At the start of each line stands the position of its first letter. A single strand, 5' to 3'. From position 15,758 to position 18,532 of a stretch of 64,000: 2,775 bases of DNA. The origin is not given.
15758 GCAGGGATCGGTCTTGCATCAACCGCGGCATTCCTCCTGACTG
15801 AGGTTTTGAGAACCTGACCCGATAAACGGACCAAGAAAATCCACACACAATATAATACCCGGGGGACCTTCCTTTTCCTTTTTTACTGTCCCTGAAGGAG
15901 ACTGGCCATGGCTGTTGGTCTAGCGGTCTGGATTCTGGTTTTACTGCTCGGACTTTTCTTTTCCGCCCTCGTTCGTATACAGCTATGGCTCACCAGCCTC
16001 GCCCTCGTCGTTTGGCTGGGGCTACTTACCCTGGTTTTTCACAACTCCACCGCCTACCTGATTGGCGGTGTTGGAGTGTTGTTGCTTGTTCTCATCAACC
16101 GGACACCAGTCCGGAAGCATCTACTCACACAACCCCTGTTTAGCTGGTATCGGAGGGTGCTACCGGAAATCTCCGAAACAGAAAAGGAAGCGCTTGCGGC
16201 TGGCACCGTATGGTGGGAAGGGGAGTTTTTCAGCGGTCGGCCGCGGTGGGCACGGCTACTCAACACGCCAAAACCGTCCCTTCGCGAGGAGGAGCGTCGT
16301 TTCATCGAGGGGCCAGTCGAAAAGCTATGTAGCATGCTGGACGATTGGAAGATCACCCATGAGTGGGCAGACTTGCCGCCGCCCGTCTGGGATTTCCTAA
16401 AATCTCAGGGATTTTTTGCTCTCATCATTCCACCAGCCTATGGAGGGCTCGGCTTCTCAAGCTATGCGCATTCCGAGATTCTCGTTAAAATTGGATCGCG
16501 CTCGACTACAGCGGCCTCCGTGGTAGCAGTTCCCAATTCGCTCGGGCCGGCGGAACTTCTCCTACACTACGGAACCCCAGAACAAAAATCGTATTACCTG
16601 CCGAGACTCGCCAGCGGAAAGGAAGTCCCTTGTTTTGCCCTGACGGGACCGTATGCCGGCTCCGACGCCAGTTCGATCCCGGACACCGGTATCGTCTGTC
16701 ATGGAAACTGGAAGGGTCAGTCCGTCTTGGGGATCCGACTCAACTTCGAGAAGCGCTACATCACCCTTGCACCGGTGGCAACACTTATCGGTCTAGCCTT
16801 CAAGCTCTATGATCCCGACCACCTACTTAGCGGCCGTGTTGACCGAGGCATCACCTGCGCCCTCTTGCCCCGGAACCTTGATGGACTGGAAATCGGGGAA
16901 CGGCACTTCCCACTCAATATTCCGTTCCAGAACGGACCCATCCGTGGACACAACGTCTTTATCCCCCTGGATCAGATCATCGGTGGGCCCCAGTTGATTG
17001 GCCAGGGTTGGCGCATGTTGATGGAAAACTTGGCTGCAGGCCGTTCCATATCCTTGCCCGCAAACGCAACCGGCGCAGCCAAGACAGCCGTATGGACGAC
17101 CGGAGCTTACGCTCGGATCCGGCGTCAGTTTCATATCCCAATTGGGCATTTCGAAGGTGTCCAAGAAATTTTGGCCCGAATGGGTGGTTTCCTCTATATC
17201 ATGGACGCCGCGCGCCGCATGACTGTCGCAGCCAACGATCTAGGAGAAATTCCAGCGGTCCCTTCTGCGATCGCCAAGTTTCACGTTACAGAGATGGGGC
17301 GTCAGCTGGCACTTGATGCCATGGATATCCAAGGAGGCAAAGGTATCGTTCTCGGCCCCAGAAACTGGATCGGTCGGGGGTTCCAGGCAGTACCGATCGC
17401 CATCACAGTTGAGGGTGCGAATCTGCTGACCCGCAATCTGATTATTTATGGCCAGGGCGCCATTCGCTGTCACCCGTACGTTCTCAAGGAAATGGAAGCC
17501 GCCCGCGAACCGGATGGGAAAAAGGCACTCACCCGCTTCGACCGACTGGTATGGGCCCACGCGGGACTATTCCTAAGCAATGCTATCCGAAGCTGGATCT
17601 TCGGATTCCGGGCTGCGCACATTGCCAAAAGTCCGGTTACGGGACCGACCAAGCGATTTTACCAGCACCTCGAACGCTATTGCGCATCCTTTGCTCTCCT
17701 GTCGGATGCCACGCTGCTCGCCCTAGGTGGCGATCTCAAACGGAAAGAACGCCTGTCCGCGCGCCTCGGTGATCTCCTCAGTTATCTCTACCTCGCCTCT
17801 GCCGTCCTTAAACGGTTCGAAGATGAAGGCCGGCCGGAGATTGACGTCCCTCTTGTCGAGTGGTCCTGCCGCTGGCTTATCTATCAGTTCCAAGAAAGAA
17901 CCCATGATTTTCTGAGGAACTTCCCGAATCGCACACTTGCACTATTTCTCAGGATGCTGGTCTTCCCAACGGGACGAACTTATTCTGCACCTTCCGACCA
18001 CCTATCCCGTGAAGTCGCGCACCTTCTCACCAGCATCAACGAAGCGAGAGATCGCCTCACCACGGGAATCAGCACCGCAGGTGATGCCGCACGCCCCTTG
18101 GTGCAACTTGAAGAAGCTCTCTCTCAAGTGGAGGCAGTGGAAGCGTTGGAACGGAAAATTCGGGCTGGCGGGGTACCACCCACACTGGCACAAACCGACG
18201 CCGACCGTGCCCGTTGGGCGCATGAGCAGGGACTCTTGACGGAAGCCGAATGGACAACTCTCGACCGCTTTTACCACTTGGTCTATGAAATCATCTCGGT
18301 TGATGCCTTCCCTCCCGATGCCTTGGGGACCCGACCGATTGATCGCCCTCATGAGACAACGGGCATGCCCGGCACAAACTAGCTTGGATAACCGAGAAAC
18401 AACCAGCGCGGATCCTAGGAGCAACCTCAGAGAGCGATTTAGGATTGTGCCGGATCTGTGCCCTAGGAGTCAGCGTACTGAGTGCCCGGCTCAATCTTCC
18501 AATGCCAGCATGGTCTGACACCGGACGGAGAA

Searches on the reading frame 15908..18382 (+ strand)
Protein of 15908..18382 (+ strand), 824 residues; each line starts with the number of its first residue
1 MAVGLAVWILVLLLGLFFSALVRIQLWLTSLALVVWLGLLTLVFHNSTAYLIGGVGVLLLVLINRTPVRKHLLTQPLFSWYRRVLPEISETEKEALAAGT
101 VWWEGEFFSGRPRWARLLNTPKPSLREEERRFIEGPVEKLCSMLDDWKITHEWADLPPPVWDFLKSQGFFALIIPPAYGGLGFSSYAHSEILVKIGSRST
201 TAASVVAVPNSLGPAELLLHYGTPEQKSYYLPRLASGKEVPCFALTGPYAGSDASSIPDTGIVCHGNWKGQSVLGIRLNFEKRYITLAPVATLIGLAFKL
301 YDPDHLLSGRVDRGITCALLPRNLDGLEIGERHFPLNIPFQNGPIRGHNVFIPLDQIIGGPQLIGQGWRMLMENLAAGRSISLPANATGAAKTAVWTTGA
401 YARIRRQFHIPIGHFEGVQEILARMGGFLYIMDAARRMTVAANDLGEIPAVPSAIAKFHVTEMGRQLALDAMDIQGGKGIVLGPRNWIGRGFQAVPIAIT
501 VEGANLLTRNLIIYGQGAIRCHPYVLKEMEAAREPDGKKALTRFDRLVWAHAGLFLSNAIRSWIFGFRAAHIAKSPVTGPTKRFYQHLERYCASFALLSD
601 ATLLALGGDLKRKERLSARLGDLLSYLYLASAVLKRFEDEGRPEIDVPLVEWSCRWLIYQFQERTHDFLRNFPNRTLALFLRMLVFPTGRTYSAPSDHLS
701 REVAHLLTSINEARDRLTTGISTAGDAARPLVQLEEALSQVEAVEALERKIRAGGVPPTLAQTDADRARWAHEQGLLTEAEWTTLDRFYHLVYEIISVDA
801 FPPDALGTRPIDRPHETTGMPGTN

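Call 52: search_protein_families(library=pfam, proteins=[window:15908-18382:+], max_evalue=0.00001)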
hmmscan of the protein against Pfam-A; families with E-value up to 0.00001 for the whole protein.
window:15908-18382:+ (824 aa): 4 families
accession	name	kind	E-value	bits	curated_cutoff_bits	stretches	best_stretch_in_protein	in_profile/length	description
PF09317.16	ACDH_C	-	8.5e-99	331.2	25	1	519-801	1-284/284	Acyl-CoA dehydrogenase, C-terminal, bacterial type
PF02771.21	Acyl-CoA_dh_N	-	2.3e-16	60.6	22.9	1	125-238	7-113/113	Acyl-CoA dehydrogenase, N-terminal domain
PF00441.29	Acyl-CoA_dh_1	-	2.8e-16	60.5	22.4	1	365-512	1-145/150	Acyl-CoA dehydrogenase, C-terminal domain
PF02770.24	Acyl-CoA_dh_M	-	5.7e-06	26.9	33.3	0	242-332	1-78/97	Acyl-CoA dehydrogenase, middle domain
